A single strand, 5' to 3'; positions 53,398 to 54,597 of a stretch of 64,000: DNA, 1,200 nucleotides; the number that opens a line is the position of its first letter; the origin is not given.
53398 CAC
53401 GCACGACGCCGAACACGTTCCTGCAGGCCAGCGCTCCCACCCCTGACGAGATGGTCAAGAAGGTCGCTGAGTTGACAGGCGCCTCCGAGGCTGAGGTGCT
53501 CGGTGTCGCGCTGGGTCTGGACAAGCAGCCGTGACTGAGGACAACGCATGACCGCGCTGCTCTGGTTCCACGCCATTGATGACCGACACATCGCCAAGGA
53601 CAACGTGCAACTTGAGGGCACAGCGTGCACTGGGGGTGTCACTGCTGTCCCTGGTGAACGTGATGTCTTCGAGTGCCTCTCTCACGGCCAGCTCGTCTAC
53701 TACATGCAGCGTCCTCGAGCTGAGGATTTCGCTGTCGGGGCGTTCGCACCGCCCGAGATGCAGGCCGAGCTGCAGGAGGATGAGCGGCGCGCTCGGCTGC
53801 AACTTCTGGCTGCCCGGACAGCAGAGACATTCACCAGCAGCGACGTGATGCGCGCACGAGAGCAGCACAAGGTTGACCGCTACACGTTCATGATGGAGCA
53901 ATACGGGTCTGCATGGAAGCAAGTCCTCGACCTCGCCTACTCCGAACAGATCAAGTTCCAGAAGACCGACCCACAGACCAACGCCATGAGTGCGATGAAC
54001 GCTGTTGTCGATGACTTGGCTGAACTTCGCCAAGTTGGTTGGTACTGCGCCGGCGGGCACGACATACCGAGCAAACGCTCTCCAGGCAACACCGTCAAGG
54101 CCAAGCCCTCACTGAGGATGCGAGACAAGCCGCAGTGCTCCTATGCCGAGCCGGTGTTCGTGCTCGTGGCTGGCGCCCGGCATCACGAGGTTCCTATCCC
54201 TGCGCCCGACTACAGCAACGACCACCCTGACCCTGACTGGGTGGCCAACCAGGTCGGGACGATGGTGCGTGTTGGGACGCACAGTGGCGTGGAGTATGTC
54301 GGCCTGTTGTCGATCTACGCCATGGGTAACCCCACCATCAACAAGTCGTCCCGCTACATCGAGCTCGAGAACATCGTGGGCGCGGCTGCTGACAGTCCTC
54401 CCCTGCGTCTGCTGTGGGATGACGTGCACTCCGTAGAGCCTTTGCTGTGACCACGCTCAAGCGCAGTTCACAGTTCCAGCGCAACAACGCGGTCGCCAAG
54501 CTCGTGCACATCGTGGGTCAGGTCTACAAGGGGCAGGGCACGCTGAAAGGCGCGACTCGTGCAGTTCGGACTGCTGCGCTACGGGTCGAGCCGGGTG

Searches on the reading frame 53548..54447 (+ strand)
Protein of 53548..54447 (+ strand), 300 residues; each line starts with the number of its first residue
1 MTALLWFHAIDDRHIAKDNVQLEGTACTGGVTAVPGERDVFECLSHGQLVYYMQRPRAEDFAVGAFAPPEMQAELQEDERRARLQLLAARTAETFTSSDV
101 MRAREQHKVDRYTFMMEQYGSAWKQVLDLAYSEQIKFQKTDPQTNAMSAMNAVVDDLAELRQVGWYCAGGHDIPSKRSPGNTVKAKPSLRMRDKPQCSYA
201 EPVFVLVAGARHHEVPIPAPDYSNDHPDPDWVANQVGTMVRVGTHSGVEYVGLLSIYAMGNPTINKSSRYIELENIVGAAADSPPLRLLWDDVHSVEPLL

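Call 16: search_protein_families(library=pfam, proteins=[window:53548-54447:+], max_evalue=0.01)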
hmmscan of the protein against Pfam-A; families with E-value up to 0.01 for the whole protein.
seq(300 aa): 0 families

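Call 17: search_protein_families(library=phrogs, proteins=[window:53548-54447:+], max_evalue=0.01)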
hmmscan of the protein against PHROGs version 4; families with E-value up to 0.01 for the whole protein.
seq(300 aa): 0 families

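Call 25: find_related_loci(query=window:53548-54447:+, collection=viral_contigs, flank=6000)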
Query window:53548-54447:+ (300 aa) in viral_contigs; peptide patterns used: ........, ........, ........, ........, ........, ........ (x = any residue, [..] = any of these).
1 stretches matched a pattern, but none encodes a relative of the query by tblastn (E <= 1e-3).

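Call 45: find_homologous_proteins(query=window:53548-54447:+, max_evalue=0.00001)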
Query window:53548-54447:+ (300 aa): 1 proteins with E <= 0.00001 among 4420 candidates.
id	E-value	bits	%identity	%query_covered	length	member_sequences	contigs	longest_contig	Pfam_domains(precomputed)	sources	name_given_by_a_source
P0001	6.1e-200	680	98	100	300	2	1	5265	-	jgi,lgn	jgi:hypothetical protein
